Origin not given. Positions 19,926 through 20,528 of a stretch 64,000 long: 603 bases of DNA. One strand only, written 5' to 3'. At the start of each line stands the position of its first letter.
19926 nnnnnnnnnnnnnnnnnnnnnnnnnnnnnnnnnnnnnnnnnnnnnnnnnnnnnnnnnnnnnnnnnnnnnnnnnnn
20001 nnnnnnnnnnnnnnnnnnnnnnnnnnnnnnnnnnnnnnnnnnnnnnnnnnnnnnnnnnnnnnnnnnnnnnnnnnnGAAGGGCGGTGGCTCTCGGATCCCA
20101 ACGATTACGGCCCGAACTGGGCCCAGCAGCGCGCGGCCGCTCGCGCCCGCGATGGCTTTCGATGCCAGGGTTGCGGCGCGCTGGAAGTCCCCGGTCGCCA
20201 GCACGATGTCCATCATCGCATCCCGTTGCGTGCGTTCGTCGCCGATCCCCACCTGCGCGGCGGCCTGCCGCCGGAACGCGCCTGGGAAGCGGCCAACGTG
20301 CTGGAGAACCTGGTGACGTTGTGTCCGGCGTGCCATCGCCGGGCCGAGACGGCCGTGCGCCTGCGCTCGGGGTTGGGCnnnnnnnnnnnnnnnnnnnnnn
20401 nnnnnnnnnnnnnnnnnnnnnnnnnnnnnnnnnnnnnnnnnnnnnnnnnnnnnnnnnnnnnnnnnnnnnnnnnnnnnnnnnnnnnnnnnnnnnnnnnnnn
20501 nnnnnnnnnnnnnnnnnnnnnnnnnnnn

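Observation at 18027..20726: MrfA-like helicase (DEXH + DUF1998) carrying an inserted HNH endonuclease domain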

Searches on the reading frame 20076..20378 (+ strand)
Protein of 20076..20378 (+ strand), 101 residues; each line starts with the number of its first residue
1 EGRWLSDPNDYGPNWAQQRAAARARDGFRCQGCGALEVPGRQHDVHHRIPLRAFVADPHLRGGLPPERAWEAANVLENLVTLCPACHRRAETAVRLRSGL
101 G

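Call 41: predict_structure(alignment_id=A3)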
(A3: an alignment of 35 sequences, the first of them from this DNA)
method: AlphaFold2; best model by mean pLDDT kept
length: 101 residues; sequences in the alignment: 35
mean_pLDDT: 87.6   pTM: 0.77
mean pLDDT of the five models: 87.6, 86.2, 84.7, 84.6, 83.7
residues with pLDDT >= 90: 66; 70-90: 22; 50-70: 10; < 50: 3
segments of 3 or more residues with pLDDT < 50: 1-3
pLDDT, mean of each block of 10 residues (from residue 1): 57 90 97 95 93 91 92 95 94 76 50
secondary structure, 60 per line:
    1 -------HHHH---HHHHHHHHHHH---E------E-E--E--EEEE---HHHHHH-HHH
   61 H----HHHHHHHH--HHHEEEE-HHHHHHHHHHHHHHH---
elements in order: H8-11 H15-25 E44-47 H51-56 H58-61 H66-73 E79-82 H84-98

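Call 43: fold_search(model_id=the predicted structure, library=pdb)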
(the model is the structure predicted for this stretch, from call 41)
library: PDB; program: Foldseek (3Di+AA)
matches with E <= 10: 67; with E <= 0.001: 0
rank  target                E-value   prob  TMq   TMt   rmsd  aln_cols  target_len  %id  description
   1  5h0m                  1.5e-02  1.00  0.53  0.58   4.2        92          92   24  Crystal structure of deep-sea thermophilic bacteriophage GVE2 HNH endonuclease with zinc ion (released 2017-03-08)
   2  6ghc_B                1.8e-02  1.00  0.51  0.20   5.7       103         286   21  Modification dependent EcoKMcrA restriction endonuclease (released 2018-08-08)
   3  6ghc_A                5.7e-02  0.97  0.48  0.19   6.0       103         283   22  Modification dependent EcoKMcrA restriction endonuclease (released 2018-08-08)
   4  8yb6_A                1.1e-01  0.97  0.45  0.14   5.5        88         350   19  Type I-EHNH Cascade complex (released 2024-07-31)
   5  5x42_C                1.2e-01  0.80  0.33  0.18   6.3        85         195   20  Structure of DotL(590-659)-DotN derived from Legionella pneumophila (released 2017-06-14)
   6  9dih_A                1.3e-01  0.87  0.45  0.14   6.9        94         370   20  CBASS Pseudomonas syringae Cap5 tetramer with DNA duplex and 3'2'-c-diAMP cyclic dinucleotide ligand (released 2025-06-18)
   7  5x1h_A                1.9e-01  0.63  0.33  0.17   6.4        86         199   20  Structure of Legionella pneumophila DotN (released 2017-06-14)
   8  6ghs                  2.0e-01  0.97  0.47  0.18   3.6        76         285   30  Modification dependent TagI restriction endonuclease (released 2018-08-29)
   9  8fmh_C                2.0e-01  0.93  0.49  0.15   5.6        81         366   23  Structure of CBASS Cap5 from Pseudomonas syringae as an activated tetramer with the cyclic dinucleotide 3'2'-c-dGAMP l (released 2024-02-07)
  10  5x1h_C                2.2e-01  0.57  0.32  0.17   6.6        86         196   20  Structure of Legionella pneumophila DotN (released 2017-06-14)
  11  8zp7_B                2.3e-01  0.92  0.46  0.15   4.8        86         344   21  Cryo-EM structure of Cas5-HNH Cascade bound with sDNA, Conf1 (released 2024-12-04)
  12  8fmf_C                2.5e-01  0.89  0.47  0.14   5.1        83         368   23  Structure of CBASS Cap5 from Pseudomonas syringae as an activated tetramer with the cyclic dinucleotide 3'2'-c-diAMP l (released 2024-02-07)
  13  9dih_B                2.8e-01  0.63  0.44  0.14   6.5        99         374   18  CBASS Pseudomonas syringae Cap5 tetramer with DNA duplex and 3'2'-c-diAMP cyclic dinucleotide ligand (released 2025-06-18)
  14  6sz9_C                3.0e-01  0.92  0.49  0.26   3.9        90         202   19  Type IV Coupling Complex (T4CC) from L. pneumophila. (released 2020-05-13)
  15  5x1h_M                3.4e-01  0.54  0.34  0.18   6.3        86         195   20  Structure of Legionella pneumophila DotN (released 2017-06-14)
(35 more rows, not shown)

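Call 44: search_solved_structures(query=A3, max_evalue=1, show_alignments=2)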
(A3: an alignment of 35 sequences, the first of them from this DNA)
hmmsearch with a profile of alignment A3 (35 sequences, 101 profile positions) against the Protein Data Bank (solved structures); distinct sequences matched with E-value up to 1: 2.
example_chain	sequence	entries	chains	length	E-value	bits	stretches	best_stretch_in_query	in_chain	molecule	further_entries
5h0m_A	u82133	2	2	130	3.8e-05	27.1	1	13-92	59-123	HNH endonuclease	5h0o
9k2z_A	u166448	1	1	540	0.00034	24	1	69-92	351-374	HfmIscB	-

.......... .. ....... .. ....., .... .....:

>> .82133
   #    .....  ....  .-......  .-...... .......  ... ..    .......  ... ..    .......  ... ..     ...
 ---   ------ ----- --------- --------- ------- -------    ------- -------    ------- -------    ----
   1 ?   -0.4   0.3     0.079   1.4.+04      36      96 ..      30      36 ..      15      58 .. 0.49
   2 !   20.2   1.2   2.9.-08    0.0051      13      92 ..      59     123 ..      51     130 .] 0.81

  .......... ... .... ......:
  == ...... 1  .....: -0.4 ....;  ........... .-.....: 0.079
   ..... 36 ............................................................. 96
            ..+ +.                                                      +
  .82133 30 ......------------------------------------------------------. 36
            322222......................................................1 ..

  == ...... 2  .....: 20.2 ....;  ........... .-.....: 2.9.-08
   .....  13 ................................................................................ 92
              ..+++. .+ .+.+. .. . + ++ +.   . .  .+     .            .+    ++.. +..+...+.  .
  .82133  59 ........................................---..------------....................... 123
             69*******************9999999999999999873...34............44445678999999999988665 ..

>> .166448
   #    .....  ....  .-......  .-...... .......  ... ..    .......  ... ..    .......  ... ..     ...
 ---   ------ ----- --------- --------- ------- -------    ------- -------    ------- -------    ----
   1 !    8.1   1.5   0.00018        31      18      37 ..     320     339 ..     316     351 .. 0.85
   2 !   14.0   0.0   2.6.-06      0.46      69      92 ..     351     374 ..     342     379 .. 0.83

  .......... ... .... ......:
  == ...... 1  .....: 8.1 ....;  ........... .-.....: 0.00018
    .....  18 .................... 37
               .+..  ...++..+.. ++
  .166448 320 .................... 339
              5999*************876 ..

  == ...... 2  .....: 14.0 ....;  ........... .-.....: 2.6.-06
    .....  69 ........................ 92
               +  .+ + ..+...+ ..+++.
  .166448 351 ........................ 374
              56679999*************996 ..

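Call 46: search_protein_families(library=pfam, alignment_id=A3, max_evalue=0.01)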
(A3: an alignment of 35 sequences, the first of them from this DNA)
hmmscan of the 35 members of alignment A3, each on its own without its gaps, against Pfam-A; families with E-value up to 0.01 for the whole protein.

A. member 1, seq(101 aa): 1 family
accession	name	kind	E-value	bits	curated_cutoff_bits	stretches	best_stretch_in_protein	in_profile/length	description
PF01844.29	HNH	-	1.3e-08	35.3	21.4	1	72-90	26-44/47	HNH endonuclease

B. families by the number of members that match (of 35 scanned): 7 families
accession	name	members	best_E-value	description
PF01844.29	HNH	35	6.8e-10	HNH endonuclease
PF13391.12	HNH_2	7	0.00018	HNH endonuclease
PF23783.1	Zn_ribbon_TiaS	5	0.0026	TiaS C-terminal zinc ribbon domain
PF09723.15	Zn_ribbon_8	3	0.0073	Zinc ribbon domain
PF23545.1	Zn_ribbon_HMPTM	2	0.0028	HMPTM N-terminal zinc ribbon domain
PF02591.20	Zn_ribbon_9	1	0.0017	C4-type zinc ribbon domain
PF22113.1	Mtrc-MtrF_II-IV_dom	1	0.0094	Outer membrane cytochrome MtrC/MtrF-like, domains II/IV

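Call 50: search_protein_representatives(alignment_id=A3)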
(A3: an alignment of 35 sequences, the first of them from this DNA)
Query: 35 sequences, 101 profile positions. Proteins with E-value up to 0.001 (for the whole library): 5694; up to 1e-10: 772; up to 1e-30: 10. The best 150 are listed.
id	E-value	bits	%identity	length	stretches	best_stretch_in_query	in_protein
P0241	6.1e-51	186.9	-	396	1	2-101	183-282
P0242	1.9e-48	179.0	-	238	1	2-101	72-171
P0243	1.7e-47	175.9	-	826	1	2-101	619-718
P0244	2.6e-45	168.9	-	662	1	1-101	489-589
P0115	1.6e-44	166.4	-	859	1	3-100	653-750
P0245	2.9e-44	165.5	-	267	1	2-101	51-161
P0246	3.3e-43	162.1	-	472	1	3-100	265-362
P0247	2.2e-35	137.0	-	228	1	1-101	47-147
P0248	1.1e-33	131.5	-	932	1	1-76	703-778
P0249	1.6e-31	124.6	-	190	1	1-100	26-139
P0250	1.5e-30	121.5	-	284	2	1-101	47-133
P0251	1.5e-30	121.5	-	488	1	1-68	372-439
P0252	1.5e-29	118.3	-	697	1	1-100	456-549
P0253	1.9e-29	117.9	-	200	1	1-101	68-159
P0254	8.2e-29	115.9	-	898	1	1-100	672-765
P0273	3.0e-23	98.1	-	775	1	2-100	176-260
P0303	1.1e-18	83.3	-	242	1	10-93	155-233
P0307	1.9e-18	82.6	-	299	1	9-93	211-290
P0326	1.3e-17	80.0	-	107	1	10-92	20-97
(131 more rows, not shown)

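Call 52: search_protein_families(library=pfam, proteins=[P0303, P0326, P0307, P0273], max_evalue=0.01)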
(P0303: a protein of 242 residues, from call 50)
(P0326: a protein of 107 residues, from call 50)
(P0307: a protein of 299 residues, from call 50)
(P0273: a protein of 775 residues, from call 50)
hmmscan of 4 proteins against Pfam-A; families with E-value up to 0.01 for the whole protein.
P0303 (242 aa): 2 families
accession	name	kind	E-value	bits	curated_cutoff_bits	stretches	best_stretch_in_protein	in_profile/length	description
PF01844.29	HNH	-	3.8e-06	27.4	21.4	1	175-231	1-45/47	HNH endonuclease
PF13391.12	HNH_2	-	0.00062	20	21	1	175-237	1-65/66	HNH endonuclease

P0326 (107 aa): 2 families
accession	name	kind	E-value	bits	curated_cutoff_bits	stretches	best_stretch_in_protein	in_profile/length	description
PF01844.29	HNH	-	1.6e-08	35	21.4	1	40-94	1-43/47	HNH endonuclease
PF13391.12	HNH_2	-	1.2e-05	25.5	21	1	40-94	1-57/66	HNH endonuclease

P0307 (299 aa): 2 families
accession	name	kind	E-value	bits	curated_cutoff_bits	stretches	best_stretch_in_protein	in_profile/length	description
PF01844.29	HNH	-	9.4e-08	32.5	21.4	1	232-285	1-42/47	HNH endonuclease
PF13391.12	HNH_2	-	1e-07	32.2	21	1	232-286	1-57/66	HNH endonuclease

P0273 (775 aa): 5 families
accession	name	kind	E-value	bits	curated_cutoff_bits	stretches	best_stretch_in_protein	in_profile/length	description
PF13482.12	RNase_H_2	-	5.6e-35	121.2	22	1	465-632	1-161/165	RNase_H superfamily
PF09369.15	MZB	-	8.9e-18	65.2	24.2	1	264-343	2-80/80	MrfA Zn-binding domain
PF01844.29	HNH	-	6.7e-07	29.8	21.4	1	204-249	1-43/47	HNH endonuclease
PF10108.15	DNA_pol_B_exo2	-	0.00019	21.6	24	1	489-546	19-76/213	Predicted 3'-5' exonuclease related to the exonuclease domain of PolB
PF13374.12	TPR_10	-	0.0054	17.2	27.5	0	687-714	4-31/42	Tetratricopeptide repeat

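Call 53: search_protein_families(library=phrogs, proteins=[P0303, P0326, window:20076-20378:+], max_evalue=0.001)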
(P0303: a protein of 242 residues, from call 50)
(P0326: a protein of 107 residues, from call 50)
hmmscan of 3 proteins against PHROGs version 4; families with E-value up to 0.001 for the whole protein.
P0303 (242 aa): 15 families
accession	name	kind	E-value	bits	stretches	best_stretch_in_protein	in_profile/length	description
phrog_1271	-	DNA, RNA and nucleotide metabolism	3.7e-26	93.3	1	49-234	174-319/361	HNH endonuclease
phrog_8446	-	DNA, RNA and nucleotide metabolism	6.2e-26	92.4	1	136-234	104-199/211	HNH endonuclease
phrog_144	-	DNA, RNA and nucleotide metabolism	1.2e-12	48.8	1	151-231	63-133/175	HNH endonuclease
phrog_119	-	DNA, RNA and nucleotide metabolism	1.6e-11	44.7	1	152-230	183-254/443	HNH endonuclease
phrog_8048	-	DNA, RNA and nucleotide metabolism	1.5e-10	41.8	1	156-234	160-236/273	HNH endonuclease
phrog_5956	-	DNA, RNA and nucleotide metabolism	1.1e-09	39.1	1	149-232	35-109/138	HNH endonuclease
phrog_333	-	DNA, RNA and nucleotide metabolism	3.4e-09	38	1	145-229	5-77/138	HNH endonuclease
phrog_589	-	DNA, RNA and nucleotide metabolism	6.1e-09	36.9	1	153-229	72-137/179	HNH endonuclease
phrog_740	-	DNA, RNA and nucleotide metabolism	1.6e-08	34.9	1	163-234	29-88/332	HNH endonuclease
phrog_4581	-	head and packaging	1e-07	32.7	1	152-230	44-108/395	terminase small subunit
phrog_5200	-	DNA, RNA and nucleotide metabolism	9.1e-06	26.7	1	148-239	15-93/154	HNH endonuclease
phrog_5104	-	unknown function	1.3e-05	25.9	1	8-198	50-168/228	-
phrog_3106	-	DNA, RNA and nucleotide metabolism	0.00011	23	1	166-231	154-221/252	HNH endonuclease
phrog_7785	-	DNA, RNA and nucleotide metabolism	0.00035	21.6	1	161-230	59-111/147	HNH endonuclease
phrog_16726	-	DNA, RNA and nucleotide metabolism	0.00083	20.2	0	163-198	84-119/308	HNH endonuclease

P0326 (107 aa): 21 families
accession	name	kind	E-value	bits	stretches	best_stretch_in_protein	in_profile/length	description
phrog_8446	-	DNA, RNA and nucleotide metabolism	1.8e-23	84.3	1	6-97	109-197/211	HNH endonuclease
phrog_1271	-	DNA, RNA and nucleotide metabolism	1e-15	59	1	19-100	248-320/361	HNH endonuclease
phrog_144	-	DNA, RNA and nucleotide metabolism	6.7e-15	56.2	1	16-95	63-132/175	HNH endonuclease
phrog_8048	-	DNA, RNA and nucleotide metabolism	1.5e-13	51.5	1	13-94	152-224/273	HNH endonuclease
phrog_119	-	DNA, RNA and nucleotide metabolism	3.5e-13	50.2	1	18-97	184-256/443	HNH endonuclease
phrog_589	-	DNA, RNA and nucleotide metabolism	1e-10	42.7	1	18-94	72-137/179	HNH endonuclease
phrog_333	-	DNA, RNA and nucleotide metabolism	1.9e-10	42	1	22-94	18-77/138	HNH endonuclease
phrog_4581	-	head and packaging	2e-10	41.6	1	20-94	48-107/395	terminase small subunit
phrog_5956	-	DNA, RNA and nucleotide metabolism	1.2e-09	39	1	23-96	44-108/138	HNH endonuclease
phrog_5200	-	DNA, RNA and nucleotide metabolism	7.1e-08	33.5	1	24-100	27-89/154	HNH endonuclease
phrog_740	-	DNA, RNA and nucleotide metabolism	1.1e-07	32.2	1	27-96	28-85/332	HNH endonuclease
phrog_7785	-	DNA, RNA and nucleotide metabolism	1.9e-07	32.1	1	28-95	61-111/147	HNH endonuclease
phrog_2118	-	DNA, RNA and nucleotide metabolism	4.5e-07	30.7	1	27-91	166-217/301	HNH endonuclease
phrog_338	-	DNA, RNA and nucleotide metabolism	2.1e-06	28.4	1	26-94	193-258/340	HNH endonuclease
phrog_3106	-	DNA, RNA and nucleotide metabolism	3.7e-06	27.8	1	32-93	155-218/252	HNH endonuclease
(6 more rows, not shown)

seq(101 aa): 13 families
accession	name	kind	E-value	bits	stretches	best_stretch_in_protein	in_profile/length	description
phrog_8446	-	DNA, RNA and nucleotide metabolism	7.1e-16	59.5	1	9-95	122-200/211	HNH endonuclease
phrog_144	-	DNA, RNA and nucleotide metabolism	2.3e-12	47.9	1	11-97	68-139/175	HNH endonuclease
phrog_8048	-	DNA, RNA and nucleotide metabolism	2.7e-11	44.2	1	10-93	159-228/273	HNH endonuclease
phrog_1271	-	DNA, RNA and nucleotide metabolism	1.3e-09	38.9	1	9-95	248-320/361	HNH endonuclease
phrog_589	-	DNA, RNA and nucleotide metabolism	4.4e-09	37.3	1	11-91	75-139/179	HNH endonuclease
phrog_5956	-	DNA, RNA and nucleotide metabolism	1.9e-07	31.8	1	14-91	46-108/138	HNH endonuclease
phrog_119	-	DNA, RNA and nucleotide metabolism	3.9e-07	30.2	1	13-91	189-255/443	HNH endonuclease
phrog_4581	-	head and packaging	1.9e-06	28.5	1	14-90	52-108/395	terminase small subunit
phrog_740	-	DNA, RNA and nucleotide metabolism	2.5e-06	27.7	1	17-92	28-86/332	HNH endonuclease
phrog_333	-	DNA, RNA and nucleotide metabolism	5.1e-06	27.7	1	6-89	10-77/138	HNH endonuclease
phrog_2118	-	DNA, RNA and nucleotide metabolism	4.6e-05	24.1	1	17-86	166-217/301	HNH endonuclease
phrog_5200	-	DNA, RNA and nucleotide metabolism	0.00023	22.2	0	73-90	67-84/154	HNH endonuclease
phrog_7785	-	DNA, RNA and nucleotide metabolism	0.00052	21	1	17-92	60-113/147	HNH endonuclease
